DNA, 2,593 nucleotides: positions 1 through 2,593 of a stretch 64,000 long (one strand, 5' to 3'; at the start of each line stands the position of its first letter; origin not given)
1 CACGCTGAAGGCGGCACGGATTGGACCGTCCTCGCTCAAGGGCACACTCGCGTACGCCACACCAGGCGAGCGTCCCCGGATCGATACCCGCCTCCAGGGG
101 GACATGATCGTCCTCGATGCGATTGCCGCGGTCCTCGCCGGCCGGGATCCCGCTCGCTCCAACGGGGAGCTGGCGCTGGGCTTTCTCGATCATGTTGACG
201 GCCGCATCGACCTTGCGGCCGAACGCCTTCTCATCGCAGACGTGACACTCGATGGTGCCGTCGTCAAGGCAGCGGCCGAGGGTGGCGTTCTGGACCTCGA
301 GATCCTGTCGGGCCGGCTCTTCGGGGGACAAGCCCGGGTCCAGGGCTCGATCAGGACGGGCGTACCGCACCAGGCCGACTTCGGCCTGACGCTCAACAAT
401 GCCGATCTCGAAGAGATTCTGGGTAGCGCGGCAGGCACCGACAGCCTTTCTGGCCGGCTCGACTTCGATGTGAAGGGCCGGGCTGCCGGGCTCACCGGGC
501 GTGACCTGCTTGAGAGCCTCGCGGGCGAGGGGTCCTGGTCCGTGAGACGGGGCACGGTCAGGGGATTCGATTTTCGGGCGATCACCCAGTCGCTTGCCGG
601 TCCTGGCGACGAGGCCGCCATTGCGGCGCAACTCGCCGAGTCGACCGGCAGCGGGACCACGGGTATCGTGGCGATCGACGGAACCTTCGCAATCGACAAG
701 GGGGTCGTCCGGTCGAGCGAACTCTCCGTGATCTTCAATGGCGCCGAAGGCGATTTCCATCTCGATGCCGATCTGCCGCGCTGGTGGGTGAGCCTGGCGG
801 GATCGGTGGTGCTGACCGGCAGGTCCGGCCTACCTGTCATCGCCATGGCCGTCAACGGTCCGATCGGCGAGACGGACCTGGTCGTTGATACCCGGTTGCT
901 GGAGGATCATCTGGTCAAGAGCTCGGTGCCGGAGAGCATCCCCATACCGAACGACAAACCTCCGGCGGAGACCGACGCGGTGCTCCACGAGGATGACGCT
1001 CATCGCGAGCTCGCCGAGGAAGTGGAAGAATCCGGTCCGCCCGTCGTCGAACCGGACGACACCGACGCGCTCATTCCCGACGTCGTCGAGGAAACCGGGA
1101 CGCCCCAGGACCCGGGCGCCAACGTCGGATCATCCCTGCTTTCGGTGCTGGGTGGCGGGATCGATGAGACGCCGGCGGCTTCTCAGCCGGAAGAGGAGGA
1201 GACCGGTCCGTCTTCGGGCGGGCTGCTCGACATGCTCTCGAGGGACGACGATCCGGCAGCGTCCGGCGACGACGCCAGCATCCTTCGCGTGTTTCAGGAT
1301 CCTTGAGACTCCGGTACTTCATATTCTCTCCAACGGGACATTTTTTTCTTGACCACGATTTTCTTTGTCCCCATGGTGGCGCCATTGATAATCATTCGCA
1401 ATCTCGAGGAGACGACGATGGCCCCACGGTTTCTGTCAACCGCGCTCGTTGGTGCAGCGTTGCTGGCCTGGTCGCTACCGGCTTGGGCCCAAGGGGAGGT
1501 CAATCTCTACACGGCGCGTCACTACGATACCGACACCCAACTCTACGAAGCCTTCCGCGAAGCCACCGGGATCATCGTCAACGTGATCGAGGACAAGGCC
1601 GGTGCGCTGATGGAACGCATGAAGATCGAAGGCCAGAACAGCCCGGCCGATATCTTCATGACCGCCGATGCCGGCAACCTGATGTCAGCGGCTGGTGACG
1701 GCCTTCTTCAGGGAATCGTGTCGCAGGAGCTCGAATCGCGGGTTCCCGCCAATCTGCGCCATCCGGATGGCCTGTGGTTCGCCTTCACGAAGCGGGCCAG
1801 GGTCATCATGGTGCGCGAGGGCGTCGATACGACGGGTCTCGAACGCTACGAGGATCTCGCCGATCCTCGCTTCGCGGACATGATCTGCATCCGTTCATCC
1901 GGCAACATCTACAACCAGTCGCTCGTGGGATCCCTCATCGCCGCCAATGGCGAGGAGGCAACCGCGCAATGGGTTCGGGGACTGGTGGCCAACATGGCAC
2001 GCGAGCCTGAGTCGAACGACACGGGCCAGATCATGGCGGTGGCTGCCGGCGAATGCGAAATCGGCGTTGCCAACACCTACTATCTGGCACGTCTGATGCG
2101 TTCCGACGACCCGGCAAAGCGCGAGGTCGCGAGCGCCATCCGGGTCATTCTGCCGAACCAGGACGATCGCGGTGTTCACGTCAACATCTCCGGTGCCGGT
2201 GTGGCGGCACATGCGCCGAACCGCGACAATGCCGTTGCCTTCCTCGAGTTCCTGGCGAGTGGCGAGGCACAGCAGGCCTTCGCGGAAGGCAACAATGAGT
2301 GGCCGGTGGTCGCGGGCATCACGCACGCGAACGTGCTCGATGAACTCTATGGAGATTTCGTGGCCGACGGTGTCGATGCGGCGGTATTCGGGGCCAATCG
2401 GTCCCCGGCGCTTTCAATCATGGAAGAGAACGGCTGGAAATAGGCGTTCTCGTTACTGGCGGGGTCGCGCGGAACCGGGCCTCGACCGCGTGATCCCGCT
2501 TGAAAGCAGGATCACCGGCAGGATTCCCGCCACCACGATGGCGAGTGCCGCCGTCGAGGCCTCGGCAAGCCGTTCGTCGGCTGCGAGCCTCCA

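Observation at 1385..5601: A shared Fur-box-like motif upstream of fbpA and of a fumC-fbpB operon points to an iron-sparing regulon that couples Fe-free fumarase C with ferric-iron uptake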

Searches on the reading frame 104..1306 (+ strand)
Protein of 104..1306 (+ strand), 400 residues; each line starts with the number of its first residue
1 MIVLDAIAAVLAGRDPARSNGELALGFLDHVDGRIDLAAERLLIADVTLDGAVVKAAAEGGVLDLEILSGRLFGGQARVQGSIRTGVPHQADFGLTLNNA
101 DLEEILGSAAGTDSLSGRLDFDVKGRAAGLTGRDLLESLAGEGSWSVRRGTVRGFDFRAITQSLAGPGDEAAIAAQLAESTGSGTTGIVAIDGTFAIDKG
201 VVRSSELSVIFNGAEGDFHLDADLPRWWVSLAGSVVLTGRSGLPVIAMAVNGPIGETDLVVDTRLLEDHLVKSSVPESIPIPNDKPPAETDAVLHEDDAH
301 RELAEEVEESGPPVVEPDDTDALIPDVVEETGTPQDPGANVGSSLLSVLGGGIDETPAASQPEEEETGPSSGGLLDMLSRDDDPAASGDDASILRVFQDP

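Call 3: search_protein_families(library=pfam, proteins=[window:104-1306:+])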
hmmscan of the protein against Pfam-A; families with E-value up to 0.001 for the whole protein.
window:104-1306:+ (400 aa): 1 family
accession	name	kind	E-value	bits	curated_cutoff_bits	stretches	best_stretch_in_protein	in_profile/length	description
PF05170.20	AsmA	-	3e-14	53.2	29.8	1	25-205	433-605/607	AsmA family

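Call 7: search_protein_families(library=ncbifam, proteins=[window:104-1306:+])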
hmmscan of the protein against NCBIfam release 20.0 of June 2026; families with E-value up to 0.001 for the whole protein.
window:104-1306:+ (400 aa): 1 family
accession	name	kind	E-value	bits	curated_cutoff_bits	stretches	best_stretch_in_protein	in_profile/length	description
NF008091.0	PRK10833.1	equivalog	3.3e-10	39.1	412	1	24-207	333-513/618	outer membrane assembly protein AsmA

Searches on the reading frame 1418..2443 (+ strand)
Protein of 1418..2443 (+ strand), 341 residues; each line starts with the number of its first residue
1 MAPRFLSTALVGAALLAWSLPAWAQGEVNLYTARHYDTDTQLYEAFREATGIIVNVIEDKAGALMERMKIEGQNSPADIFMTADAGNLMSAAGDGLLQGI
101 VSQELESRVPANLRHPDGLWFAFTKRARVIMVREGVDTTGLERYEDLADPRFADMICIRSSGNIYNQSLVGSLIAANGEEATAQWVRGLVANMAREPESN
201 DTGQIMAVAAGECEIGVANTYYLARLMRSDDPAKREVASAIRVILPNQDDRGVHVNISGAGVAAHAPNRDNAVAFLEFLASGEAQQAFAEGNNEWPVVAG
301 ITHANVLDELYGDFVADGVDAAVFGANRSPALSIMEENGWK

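Call 3: search_protein_families(library=pfam, proteins=[window:1418-2443:+])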
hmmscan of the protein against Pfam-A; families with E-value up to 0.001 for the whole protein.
window:1418-2443:+ (341 aa): 4 families
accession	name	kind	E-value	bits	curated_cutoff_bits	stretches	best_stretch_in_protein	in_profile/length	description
PF13343.11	SBP_bac_6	-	1.6e-16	60.9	24.6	1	75-309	2-227/245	Bacterial extracellular solute-binding protein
PF13531.11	SBP_bac_11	-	3.9e-14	53.4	25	1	41-289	15-222/227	Bacterial extracellular solute-binding protein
PF01547.30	SBP_bac_1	-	3.2e-11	44.2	26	1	38-286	9-307/307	Bacterial extracellular solute-binding protein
PF13416.11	SBP_bac_8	-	8.6e-11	42.6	27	1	41-301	1-265/279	Bacterial extracellular solute-binding protein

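Call 7: search_protein_families(library=ncbifam, proteins=[window:1418-2443:+])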
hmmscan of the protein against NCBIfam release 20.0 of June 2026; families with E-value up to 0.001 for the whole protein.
window:1418-2443:+ (341 aa): 5 families
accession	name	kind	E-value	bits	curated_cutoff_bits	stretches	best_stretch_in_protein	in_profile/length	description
NF011620.1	PRK15046.1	equivalog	3.4e-20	72.1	310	1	9-295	8-288/334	2-aminoethylphosphonate ABC transporter substrate-binding protein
TIGR03227.1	PhnS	equivalog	2.4e-15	56.3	395.3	1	13-290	22-294/360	2-aminoethylphosphonate ABC transporter substrate-binding protein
TIGR03261.1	phnS2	equivalog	3.4e-14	52.7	392.75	1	13-293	9-284/334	putative 2-aminoethylphosphonate ABC transporter substrate-binding protein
TIGR01254.1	sfuA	subfamily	1e-09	38.1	93.4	1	24-110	1-92/306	thiamine ABC transporter substrate-binding protein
TIGR01276.1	thiB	equivalog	4.3e-06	26.2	317.15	0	22-97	12-93/324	thiamine ABC transporter substrate binding subunit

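Call 32: search_solved_structures(query=window:1418-2443:+, show_alignments=2)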
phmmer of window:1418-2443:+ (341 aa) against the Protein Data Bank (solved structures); distinct sequences matched with E-value up to 0.001: 30.
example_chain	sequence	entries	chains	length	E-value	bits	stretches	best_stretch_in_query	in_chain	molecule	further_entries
6g7n_A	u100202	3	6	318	1.1e-102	346.9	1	26-341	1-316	Extracellular solute-binding protein, family 1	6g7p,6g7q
2pt1_A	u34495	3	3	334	8.5e-102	344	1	24-341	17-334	Iron transport protein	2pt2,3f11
2voz_A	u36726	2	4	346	2.1e-92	313.1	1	14-341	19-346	PERIPLASMIC IRON-BINDING PROTEIN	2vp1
7li0_A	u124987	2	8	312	1.7e-74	254.3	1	27-341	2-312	Fe(3+) ABC transporter substrate-binding protein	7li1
1y4t_A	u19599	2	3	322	8.8e-71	242.1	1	26-340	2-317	putative iron-uptake ABC transport system periplasmic iron-binding protein | Putative iron-uptake ABC transport system,periplasmic iron-binding protein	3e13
1y9u_A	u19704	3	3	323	4.6e-68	233.1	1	26-339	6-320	putative iron binding protein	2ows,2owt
8c4y_AAA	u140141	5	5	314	6.8e-66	226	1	26-340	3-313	Putative iron ABC transporter, substrate binding protein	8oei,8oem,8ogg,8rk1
1q35_A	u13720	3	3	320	5.5e-55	190.2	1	26-337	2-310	iron binding protein FbpA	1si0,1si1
7w3w_A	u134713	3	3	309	1.7e-25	93.2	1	27-310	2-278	Iron-utilization periplasmic protein | Ferric iron ABC transporter iron-binding protein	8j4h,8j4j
2o6a_A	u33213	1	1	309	2e-24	89.7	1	28-340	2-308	Iron-utilization periplasmic protein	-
1d9v_A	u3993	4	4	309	9.9e-24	87.5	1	28-340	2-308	PROTEIN (iron-utilization periplasmic protein) | FERRIC IRON BINDING PROTEIN | Iron-utilization periplasmic protein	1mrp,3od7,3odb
2o68_A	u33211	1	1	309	3.4e-23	85.7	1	28-340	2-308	Iron-utilization periplasmic protein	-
1qw0_A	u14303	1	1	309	4.9e-23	85.2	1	28-340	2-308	Iron-utilization periplasmic protein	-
8k7n_A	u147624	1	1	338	9.3e-23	84.3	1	7-304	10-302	Ferric iron ABC transporter, iron-binding protein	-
1nnf_A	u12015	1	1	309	1.2e-22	83.9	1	28-340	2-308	Iron-utilization periplasmic protein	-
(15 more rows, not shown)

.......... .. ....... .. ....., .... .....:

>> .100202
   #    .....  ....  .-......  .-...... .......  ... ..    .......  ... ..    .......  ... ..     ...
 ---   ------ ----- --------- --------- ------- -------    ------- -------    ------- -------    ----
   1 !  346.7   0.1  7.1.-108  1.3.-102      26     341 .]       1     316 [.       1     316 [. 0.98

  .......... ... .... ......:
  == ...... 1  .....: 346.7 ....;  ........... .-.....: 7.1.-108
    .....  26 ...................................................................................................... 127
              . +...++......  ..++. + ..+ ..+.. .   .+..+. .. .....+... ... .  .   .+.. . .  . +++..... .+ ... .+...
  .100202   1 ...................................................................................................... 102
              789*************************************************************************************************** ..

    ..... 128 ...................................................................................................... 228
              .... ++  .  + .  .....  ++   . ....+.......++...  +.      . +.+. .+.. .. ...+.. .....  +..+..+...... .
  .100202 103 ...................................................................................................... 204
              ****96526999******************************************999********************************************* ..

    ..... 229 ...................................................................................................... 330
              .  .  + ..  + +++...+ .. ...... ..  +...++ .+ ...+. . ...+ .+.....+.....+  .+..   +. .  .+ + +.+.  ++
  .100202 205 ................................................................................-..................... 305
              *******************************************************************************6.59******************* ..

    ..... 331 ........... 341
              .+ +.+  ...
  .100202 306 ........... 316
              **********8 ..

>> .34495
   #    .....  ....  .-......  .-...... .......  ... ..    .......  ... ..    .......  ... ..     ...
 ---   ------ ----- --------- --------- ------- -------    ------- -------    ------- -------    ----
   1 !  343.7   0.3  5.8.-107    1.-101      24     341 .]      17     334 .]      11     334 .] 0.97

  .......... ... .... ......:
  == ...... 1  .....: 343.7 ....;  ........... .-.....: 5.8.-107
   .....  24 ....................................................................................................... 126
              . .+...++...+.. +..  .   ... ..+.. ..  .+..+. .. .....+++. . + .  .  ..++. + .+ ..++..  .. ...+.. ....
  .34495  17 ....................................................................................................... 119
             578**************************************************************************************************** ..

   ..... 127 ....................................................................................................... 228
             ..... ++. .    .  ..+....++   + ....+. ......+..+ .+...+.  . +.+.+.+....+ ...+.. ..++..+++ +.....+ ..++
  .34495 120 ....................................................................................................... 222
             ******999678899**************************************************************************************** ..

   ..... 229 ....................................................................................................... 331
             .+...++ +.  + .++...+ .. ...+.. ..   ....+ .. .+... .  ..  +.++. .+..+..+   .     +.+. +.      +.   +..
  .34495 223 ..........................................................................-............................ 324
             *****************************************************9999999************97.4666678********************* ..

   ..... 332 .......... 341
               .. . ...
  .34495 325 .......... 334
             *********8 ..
